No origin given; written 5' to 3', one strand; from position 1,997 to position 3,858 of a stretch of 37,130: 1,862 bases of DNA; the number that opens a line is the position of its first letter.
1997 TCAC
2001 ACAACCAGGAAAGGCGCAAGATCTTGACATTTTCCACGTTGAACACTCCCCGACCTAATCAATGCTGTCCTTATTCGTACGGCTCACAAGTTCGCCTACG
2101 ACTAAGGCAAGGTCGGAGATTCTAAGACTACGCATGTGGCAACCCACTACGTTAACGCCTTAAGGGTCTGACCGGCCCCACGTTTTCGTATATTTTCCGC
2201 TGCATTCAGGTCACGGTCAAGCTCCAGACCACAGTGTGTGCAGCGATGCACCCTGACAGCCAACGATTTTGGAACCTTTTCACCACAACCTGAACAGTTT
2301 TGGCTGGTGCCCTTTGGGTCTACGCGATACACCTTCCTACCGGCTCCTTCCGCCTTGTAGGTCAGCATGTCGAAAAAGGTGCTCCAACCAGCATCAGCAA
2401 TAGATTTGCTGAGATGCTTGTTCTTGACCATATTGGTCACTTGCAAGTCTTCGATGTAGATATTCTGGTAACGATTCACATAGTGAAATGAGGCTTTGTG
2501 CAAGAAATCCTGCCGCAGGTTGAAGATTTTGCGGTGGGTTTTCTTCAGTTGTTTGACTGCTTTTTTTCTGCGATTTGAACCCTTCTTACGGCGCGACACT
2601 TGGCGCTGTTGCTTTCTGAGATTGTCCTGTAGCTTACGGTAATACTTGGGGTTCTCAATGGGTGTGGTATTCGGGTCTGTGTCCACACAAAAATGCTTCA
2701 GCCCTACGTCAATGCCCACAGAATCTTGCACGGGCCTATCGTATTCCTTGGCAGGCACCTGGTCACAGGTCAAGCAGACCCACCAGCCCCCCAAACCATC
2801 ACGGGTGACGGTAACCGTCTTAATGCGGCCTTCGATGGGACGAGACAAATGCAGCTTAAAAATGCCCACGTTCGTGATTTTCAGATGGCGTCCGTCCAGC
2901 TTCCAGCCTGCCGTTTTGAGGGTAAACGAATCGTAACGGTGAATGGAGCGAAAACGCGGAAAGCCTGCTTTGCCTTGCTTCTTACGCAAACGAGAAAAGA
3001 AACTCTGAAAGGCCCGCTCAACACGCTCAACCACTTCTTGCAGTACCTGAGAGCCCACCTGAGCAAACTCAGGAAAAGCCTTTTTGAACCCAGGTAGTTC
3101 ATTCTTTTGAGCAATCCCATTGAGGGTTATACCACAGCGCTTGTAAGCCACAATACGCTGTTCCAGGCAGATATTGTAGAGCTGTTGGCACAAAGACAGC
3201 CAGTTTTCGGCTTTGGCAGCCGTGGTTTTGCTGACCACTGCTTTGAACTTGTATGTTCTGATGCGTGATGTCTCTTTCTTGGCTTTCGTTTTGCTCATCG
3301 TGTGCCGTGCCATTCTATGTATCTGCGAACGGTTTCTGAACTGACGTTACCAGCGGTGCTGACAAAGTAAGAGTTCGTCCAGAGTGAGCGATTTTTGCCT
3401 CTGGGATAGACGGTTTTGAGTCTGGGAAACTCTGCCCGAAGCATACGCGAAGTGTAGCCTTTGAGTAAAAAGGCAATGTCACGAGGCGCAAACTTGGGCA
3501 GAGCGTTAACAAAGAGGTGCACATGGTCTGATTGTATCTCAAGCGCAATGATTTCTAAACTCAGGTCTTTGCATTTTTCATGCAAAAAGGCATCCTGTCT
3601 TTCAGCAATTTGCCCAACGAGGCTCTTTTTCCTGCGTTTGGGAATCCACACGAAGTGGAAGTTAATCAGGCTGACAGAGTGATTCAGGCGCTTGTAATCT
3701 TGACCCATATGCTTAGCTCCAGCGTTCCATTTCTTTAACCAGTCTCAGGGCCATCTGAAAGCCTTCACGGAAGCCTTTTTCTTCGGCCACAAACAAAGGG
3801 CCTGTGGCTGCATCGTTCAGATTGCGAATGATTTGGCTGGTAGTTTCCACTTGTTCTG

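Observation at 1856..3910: Intact IS200/IS605-family element encoding TnpA and the RNA-guided nuclease TnpB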

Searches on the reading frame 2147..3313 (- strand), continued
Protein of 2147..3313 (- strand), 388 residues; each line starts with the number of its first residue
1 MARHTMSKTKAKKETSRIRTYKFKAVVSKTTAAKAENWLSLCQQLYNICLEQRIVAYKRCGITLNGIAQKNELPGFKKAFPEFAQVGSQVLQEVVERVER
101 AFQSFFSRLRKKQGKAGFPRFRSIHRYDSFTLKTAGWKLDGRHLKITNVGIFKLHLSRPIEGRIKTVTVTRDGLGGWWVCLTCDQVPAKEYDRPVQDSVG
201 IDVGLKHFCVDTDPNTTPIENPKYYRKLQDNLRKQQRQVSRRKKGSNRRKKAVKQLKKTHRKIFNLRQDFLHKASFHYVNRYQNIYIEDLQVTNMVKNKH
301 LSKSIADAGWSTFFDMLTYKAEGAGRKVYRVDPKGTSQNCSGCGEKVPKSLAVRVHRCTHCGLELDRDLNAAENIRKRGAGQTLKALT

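Call 25: search_solved_structures(query=window:2147-3298:-, max_evalue=0.001, show_alignments=2)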
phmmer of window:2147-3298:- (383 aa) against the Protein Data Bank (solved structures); distinct sequences matched with E-value up to 0.001: 20.
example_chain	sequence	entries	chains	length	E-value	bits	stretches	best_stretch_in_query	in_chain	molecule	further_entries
9yyg_A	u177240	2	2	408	7.5e-62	212.9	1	31-373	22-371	AI-designed RNA-guided nuclease | AI-generated RNA-guided nuclease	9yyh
8h1j_A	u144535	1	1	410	8.2e-59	202.9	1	33-373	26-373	RNA-guided DNA endonuclease TnpB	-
8bf8_A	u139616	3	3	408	8.9e-59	202.8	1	34-373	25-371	RNA-guided DNA endonuclease TnpB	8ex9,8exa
9j09_A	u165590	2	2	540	1.4e-22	83.7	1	135-372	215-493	Transposase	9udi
9jfo_A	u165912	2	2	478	6.7e-22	81.4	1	246-371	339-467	LaTranC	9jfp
9jfq_A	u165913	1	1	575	1.2e-21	80.5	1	246-371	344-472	LaTranC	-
9b0l_P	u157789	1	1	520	1.9e-18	70.1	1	148-375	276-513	TnpB-like protein L79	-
8iaz_A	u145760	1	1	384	3.4e-18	69.2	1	192-372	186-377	Transposase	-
8j1j_A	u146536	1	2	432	3.2e-14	56.1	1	230-371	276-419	Transposase IS605 OrfB C-terminal domain-containing protein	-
8j12_A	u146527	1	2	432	9.2e-14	54.6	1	230-371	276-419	Transposase IS605 OrfB C-terminal domain-containing protein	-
7wju_A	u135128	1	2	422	1.5e-13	53.9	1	231-371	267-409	OrfB_Zn_ribbon domain-containing protein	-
8j3r_A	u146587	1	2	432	1.7e-13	53.7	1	231-371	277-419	Transposase IS605 OrfB C-terminal domain-containing protein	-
8dzj_A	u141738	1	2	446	1.9e-13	53.6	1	231-371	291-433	OrfB_Zn_ribbon domain-containing protein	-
8hr5_A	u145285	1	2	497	5.3e-10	42.3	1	172-372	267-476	Transposase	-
9nzq_A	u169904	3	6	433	1.5e-08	37.5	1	216-376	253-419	Cas12f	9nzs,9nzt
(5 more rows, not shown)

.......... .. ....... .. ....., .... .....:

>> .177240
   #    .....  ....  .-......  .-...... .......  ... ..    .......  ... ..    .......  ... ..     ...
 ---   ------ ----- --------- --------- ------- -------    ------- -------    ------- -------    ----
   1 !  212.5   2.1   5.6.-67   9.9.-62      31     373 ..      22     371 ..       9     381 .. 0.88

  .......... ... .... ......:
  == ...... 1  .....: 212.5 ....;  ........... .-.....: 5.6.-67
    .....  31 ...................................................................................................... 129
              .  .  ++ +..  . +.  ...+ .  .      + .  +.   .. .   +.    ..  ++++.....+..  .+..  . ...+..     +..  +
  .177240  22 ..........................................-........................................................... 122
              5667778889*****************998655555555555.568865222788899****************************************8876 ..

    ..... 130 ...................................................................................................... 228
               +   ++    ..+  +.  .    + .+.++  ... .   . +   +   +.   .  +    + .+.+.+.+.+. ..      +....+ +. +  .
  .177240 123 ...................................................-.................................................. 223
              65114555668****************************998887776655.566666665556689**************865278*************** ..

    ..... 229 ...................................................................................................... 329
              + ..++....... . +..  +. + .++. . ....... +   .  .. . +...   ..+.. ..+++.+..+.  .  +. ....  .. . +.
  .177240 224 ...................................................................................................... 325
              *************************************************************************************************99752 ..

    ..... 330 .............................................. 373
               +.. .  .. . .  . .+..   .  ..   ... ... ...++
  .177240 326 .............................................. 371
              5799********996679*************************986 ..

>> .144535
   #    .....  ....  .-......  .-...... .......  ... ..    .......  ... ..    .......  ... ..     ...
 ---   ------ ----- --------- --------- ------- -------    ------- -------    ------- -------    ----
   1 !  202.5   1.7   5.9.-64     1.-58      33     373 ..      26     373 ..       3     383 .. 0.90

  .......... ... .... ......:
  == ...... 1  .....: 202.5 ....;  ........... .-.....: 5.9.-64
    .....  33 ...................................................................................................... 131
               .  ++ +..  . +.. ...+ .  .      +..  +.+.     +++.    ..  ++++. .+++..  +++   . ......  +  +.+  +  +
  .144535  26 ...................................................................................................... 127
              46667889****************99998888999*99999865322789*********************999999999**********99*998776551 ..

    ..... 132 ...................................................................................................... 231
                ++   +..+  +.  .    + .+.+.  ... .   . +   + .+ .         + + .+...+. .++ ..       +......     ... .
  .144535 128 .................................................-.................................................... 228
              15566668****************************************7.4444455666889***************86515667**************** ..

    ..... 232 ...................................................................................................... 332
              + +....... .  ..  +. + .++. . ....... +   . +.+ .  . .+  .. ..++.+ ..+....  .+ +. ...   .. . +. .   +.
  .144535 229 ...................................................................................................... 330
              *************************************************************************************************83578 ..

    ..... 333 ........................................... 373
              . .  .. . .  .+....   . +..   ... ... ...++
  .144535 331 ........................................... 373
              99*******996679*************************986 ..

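Call 28: find_related_loci(query=A1, collection=metagenome_contigs, flank=2500)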
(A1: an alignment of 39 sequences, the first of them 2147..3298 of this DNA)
Query A1 (383 aa) in metagenome_contigs; peptide patterns used: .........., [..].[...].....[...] (x = any residue, [..] = any of these).
600 stretches matched a pattern (row limit reached: there are more); 531 encode a relative of the query (tblastn E <= 1e-3); the best 80 are kept; 80 distinct loci.
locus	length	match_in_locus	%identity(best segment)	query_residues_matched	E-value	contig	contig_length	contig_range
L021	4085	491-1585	55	14-383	1e-128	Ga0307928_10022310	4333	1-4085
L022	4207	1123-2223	50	14-383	5e-113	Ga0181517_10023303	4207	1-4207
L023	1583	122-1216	48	14-383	2e-114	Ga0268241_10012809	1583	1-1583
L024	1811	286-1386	48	14-383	2e-110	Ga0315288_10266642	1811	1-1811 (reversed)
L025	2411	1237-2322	46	13-376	1e-99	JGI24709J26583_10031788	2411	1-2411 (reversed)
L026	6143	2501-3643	43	7-374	5e-88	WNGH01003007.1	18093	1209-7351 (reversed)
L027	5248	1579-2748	39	5-377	1e-85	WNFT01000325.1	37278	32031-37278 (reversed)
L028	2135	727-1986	40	4-377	8e-88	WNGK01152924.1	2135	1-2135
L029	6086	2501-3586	41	11-374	9e-84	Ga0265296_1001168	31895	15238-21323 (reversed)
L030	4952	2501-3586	45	13-374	1e-87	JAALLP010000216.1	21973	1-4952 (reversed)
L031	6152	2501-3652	42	7-377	3e-82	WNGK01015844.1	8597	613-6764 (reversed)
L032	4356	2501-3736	40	10-370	6e-82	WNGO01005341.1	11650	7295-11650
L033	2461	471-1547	38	13-374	3e-83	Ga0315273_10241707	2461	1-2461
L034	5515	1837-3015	41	13-374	6e-81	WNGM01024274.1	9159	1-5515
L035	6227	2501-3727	40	12-374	7e-81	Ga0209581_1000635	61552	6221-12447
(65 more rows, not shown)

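Call 41: find_encoding_contigs(protein=P0005, flank=2000, max_places=3)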
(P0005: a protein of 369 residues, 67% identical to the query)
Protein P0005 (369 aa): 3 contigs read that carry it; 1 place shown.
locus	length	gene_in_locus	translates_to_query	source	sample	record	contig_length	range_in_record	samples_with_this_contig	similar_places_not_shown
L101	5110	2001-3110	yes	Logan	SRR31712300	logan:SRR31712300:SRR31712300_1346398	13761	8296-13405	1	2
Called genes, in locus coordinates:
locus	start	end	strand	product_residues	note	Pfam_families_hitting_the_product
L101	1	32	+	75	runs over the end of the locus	-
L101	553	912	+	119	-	-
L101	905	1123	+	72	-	-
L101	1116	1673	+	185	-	-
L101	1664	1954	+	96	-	-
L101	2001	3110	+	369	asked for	PF01385:OrfB_IS605, PF07282:Cas12f1-like_TNB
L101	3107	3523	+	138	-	-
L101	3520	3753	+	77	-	-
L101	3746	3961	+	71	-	-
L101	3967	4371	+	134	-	-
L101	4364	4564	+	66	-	-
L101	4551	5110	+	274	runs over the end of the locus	PF14243:R2K_3, PF18299:R2K_2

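Call 42: find_encoding_contigs(protein=P0008, flank=2000, max_places=3)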
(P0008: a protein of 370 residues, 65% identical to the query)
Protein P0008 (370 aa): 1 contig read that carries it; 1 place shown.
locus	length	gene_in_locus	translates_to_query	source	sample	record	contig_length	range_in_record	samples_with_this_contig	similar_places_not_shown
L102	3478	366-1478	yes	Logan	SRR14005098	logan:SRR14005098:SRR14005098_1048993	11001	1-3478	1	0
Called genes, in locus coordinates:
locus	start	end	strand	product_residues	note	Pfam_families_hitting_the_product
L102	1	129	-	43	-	?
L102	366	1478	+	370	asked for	PF01385:OrfB_IS605, PF07282:Cas12f1-like_TNB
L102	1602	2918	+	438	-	-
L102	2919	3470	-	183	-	PF10604:Polyketide_cyc2, PF03364:Polyketide_cyc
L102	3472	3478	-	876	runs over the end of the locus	PF00772:DnaB, PF13481:AAA_25, PF03796:DnaB_C, PF14890:Intein_splicing, PF14528:LAGLIDADG_3, PF03796:DnaB_C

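Call 43: find_encoding_contigs(protein=P0010, flank=2000, max_places=3)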
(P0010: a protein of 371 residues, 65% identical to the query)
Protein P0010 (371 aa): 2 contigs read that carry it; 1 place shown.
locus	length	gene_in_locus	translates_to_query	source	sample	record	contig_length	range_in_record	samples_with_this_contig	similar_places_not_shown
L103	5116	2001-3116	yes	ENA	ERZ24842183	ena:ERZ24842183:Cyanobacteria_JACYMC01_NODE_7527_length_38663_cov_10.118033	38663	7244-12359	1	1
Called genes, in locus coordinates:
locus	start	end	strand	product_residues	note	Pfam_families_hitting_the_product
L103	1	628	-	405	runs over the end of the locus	PF01842:ACT (faint), PF13740:ACT_6, PF21086:ACT_PSP_2 (faint), PF00702:Hydrolase, PF06888:Put_Phosphatase (faint), PF12710:HAD, PF08282:Hydrolase_3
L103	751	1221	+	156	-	-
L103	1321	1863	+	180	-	PF00487:FA_desaturase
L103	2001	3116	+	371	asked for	PF01385:OrfB_IS605, PF07282:Cas12f1-like_TNB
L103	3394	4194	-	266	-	PF00072:Response_reg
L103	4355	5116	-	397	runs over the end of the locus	PF02771:Acyl-CoA_dh_N, PF02770:Acyl-CoA_dh_M, PF00441:Acyl-CoA_dh_1, PF08028:Acyl-CoA_dh_2 (weak)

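Call 44: find_encoding_contigs(protein=P0017, flank=2000, max_places=3)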
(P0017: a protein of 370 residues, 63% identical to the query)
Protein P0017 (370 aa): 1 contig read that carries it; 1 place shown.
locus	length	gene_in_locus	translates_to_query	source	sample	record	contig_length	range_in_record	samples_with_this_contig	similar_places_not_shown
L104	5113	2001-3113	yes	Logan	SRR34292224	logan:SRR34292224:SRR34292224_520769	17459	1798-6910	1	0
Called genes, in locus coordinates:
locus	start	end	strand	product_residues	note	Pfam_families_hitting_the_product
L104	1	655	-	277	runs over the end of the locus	-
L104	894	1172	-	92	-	PF01381:HTH_3 (weak)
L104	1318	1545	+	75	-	-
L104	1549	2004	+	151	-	-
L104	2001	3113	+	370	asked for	PF01385:OrfB_IS605, PF07282:Cas12f1-like_TNB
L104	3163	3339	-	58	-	-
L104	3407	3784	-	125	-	-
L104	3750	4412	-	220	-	PF10097:DUF2335 (weak)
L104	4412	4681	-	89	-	-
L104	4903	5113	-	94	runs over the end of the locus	PF20137:BubE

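Call 45: find_encoding_contigs(protein=P0003, flank=2000, max_places=3)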
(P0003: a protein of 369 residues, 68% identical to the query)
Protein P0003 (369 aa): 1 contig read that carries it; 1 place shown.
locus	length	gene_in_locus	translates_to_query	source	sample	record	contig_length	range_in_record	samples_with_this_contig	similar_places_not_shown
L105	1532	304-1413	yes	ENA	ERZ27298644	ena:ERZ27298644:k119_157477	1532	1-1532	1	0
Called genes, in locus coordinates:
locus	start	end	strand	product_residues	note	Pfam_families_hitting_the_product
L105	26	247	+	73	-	-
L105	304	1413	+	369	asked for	PF01385:OrfB_IS605, PF07282:Cas12f1-like_TNB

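Call 82: search_dna_similar(query=window:2147-3298:-, collection=phages, mode=protein, max_rows=8)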
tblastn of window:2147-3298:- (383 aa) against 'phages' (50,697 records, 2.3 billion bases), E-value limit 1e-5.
Records with a match: 609; places in all: 814; records where one place covers at least 80% of the query: 190.
Best place of each record, by identity: <60% 609.
By first word of the organism name: Salinibacter 182; Staphylococcus 97; Mycobacterium 44; Lactobacillus 25; Helicobacter 23; Bacteriophage 20; Bacillus 19; Streptococcus 18; Prevotella 15; Campylobacter 11; and 47 more.
By host as written in the record: Salinibacter ruber M8 182; - 52; Staphylococcus aureus 31; Mycobacterium smegmatis mc2 155 29; Helicobacter pylori 15; Prevotella sp. 15; Lactobacillus plantarum 10; Streptococcus thermophilus 8; and 145 more.
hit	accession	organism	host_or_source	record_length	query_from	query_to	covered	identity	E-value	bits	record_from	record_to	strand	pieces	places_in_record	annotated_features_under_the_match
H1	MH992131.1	Thermus phage TSP4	Thermus sp. TC4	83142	31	374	90%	43.9%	4e-68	238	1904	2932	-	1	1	hypothetical protein (x2)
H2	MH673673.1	Thermus phage phiLo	Thermus thermophilus HB8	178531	31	374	90%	43.3%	5e-69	241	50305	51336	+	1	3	putative transposase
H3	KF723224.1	Thermus phage T72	Thermus thermophilus MAT72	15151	31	374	90%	41.5%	2e-69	242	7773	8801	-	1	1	putative transposase IS605 OrfB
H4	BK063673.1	Caudoviricetes sp. vir525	Methanosarcinales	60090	34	381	91%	38.4%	1e-60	217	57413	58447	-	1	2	transposase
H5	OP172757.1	Enterocloster phage CB473P3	Enterocloster bolteae DA473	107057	34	374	89%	37.8%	2e-38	152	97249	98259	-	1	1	hypothetical protein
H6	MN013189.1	Microcystis phage Mic1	Cyanobacteria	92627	37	371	87%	37.6%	1e-43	167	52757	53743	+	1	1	transposase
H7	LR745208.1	uncultured phage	metagenomic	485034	41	381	89%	36.1%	1e-38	153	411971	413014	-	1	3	record has no annotation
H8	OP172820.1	Parabacteroides phage PF672P2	Parabacteroides faecis DA672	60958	41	374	87%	36.5%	7e-42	162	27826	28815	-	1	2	hypothetical protein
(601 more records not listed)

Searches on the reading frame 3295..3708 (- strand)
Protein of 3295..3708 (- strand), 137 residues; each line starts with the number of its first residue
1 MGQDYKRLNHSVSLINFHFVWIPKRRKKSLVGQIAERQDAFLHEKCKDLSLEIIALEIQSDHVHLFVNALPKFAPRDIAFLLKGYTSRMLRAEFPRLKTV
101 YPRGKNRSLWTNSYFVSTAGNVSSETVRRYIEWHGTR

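Call 4: search_protein_families(library=pfam, proteins=[window:3295-3708:-], max_evalue=0.01)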
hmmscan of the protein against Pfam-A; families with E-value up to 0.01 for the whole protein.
window:3295-3708:- (137 aa): 1 family
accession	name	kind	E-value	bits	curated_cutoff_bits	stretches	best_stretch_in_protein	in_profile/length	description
PF01797.21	Y1_Tnp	-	3.8e-34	117.9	23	1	11-132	1-119/121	Transposase IS200 like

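Call 6: search_protein_families(library=ncbifam, proteins=[window:3295-3708:-], max_evalue=0.01)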
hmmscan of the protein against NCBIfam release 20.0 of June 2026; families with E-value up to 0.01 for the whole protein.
window:3295-3708:- (137 aa): 1 family
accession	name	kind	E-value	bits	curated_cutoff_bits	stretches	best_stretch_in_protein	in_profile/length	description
NF033573.1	transpos_IS200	equivalog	1.4e-40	138.4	55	1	5-132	1-125/126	IS200/IS605 family transposase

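Call 11: find_encoding_contigs(protein=window:3295-3708:-, flank=3000, max_places=10)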
Protein window:3295-3708:- (137 aa): 2 contigs read that carry it; 1 place shown.
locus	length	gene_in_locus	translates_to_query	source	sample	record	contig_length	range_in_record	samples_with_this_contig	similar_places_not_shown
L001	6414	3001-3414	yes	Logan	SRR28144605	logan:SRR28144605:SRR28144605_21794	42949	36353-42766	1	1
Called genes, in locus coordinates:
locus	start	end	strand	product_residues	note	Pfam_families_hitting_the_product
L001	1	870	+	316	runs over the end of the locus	PF03747:ADP_ribosyl_GH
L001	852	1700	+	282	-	PF01551:Peptidase_M23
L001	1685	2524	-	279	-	PF04311:DUF459 (faint), PF13472:Lipase_GDSL_2 (weak)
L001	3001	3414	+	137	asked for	PF01797:Y1_Tnp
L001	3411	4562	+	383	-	PF01385:OrfB_IS605, PF07282:Cas12f1-like_TNB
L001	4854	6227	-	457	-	-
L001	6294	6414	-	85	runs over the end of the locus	-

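Call 26: search_solved_structures(query=window:3295-3708:-, max_evalue=0.001, show_alignments=2)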
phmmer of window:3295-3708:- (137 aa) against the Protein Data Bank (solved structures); distinct sequences matched with E-value up to 0.001: 8.
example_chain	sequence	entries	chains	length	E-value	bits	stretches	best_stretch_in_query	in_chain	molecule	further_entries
2ec2_A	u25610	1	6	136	6.1e-36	126.6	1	4-133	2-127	136aa long hypothetical transposase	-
2f4f_A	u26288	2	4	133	5.7e-34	120.3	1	5-133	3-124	Transposase, putative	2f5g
2a6m_A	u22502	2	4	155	3.6e-23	85.3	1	6-132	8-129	ISHp608 transposase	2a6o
2vhg_A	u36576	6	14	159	3.9e-23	85.2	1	6-132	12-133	TRANSPOSASE ORFA | Putative transposase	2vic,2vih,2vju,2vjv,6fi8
2xm3_A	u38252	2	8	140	1.6e-16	63.7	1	12-133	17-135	TRANSPOSASE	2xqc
2xma_A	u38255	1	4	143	1.7e-16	63.7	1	12-133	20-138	TRANSPOSASE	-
2xo6_A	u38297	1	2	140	5.6e-16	62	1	12-133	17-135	TRANSPOSASE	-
2fyx_A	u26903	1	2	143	1.2e-15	60.9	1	12-132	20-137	transposase, putative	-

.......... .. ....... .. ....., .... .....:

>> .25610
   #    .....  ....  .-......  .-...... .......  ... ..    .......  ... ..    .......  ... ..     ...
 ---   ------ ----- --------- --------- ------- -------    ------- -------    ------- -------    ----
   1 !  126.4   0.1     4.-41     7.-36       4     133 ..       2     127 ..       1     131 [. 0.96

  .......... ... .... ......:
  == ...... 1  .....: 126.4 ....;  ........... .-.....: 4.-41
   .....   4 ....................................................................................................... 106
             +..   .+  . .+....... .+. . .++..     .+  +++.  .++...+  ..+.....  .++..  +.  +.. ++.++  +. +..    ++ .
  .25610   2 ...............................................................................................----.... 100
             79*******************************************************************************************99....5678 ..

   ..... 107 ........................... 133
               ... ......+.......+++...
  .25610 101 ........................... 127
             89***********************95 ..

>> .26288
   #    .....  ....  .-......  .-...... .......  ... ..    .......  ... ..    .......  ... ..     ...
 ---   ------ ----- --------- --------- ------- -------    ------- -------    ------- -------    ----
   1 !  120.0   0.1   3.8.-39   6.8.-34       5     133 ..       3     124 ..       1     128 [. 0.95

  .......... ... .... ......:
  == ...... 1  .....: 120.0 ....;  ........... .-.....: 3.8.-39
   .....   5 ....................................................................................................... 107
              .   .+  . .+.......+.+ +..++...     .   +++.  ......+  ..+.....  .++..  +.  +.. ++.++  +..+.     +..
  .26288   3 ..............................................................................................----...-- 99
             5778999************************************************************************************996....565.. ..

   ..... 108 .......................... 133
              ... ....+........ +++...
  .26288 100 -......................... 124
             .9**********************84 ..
